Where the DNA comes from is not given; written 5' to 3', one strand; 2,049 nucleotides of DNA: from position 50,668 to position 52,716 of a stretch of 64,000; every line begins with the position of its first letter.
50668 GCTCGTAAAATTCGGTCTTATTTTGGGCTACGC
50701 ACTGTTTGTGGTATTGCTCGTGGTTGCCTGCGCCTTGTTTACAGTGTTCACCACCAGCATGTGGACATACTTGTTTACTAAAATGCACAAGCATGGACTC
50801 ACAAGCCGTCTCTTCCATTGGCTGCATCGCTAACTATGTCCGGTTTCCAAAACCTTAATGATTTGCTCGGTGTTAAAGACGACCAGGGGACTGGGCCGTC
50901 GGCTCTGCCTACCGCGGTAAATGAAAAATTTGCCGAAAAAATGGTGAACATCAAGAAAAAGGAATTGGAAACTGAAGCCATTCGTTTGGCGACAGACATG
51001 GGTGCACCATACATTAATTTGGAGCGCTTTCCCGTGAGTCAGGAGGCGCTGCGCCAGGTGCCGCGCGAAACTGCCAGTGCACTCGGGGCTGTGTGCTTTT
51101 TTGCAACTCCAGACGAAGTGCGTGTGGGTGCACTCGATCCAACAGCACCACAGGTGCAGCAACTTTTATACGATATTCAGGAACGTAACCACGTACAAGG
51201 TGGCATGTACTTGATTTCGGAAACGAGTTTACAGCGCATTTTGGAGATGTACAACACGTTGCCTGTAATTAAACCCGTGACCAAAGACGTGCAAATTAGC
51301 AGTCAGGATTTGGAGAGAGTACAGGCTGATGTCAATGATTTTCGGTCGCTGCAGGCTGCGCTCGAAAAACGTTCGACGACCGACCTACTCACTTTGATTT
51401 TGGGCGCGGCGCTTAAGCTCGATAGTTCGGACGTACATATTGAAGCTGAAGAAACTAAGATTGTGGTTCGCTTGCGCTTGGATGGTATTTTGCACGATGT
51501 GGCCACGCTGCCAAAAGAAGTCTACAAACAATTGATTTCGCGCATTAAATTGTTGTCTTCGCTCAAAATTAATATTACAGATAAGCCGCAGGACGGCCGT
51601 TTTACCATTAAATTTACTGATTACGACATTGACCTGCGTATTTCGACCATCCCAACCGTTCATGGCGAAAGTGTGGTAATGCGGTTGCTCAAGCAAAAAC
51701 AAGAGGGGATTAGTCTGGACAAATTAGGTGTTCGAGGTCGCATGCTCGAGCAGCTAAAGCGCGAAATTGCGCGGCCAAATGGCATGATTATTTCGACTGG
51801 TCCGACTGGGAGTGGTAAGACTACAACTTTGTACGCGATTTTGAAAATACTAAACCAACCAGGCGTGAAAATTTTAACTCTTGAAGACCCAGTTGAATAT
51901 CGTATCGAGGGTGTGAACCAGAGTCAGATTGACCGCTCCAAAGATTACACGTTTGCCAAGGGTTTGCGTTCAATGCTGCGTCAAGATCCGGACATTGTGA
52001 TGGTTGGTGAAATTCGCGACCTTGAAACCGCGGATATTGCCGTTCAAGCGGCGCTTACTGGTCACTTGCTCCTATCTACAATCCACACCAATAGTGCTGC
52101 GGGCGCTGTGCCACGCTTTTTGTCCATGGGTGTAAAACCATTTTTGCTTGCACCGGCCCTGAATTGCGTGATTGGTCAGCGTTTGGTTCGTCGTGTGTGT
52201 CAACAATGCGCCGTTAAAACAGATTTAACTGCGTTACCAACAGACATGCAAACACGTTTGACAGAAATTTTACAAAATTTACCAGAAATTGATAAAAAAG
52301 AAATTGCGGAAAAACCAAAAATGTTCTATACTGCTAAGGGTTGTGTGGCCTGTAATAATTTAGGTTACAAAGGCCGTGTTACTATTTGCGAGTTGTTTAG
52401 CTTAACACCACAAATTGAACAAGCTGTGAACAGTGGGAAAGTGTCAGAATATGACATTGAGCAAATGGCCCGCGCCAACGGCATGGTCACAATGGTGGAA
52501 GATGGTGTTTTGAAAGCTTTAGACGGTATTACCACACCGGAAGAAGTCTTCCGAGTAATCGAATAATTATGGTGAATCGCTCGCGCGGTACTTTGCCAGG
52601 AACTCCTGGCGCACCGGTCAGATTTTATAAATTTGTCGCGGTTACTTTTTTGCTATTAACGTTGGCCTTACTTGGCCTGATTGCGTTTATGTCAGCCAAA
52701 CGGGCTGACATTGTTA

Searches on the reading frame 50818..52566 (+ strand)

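Call 11: search_protein_families(library=pfam, proteins=[window:50818-52566:+], max_evalue=0.001)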
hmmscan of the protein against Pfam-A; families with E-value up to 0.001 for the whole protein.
window:50818-52566:+ (582 aa): 2 families
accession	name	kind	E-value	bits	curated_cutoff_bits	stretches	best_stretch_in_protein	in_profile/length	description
PF00437.27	T2SSE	-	2.8e-121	405.1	24.9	1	186-579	7-370/370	Type II/IV secretion system protein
PF05157.20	MshEN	-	1.6e-09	38.1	23.1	1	62-145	2-83/90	MshEN domain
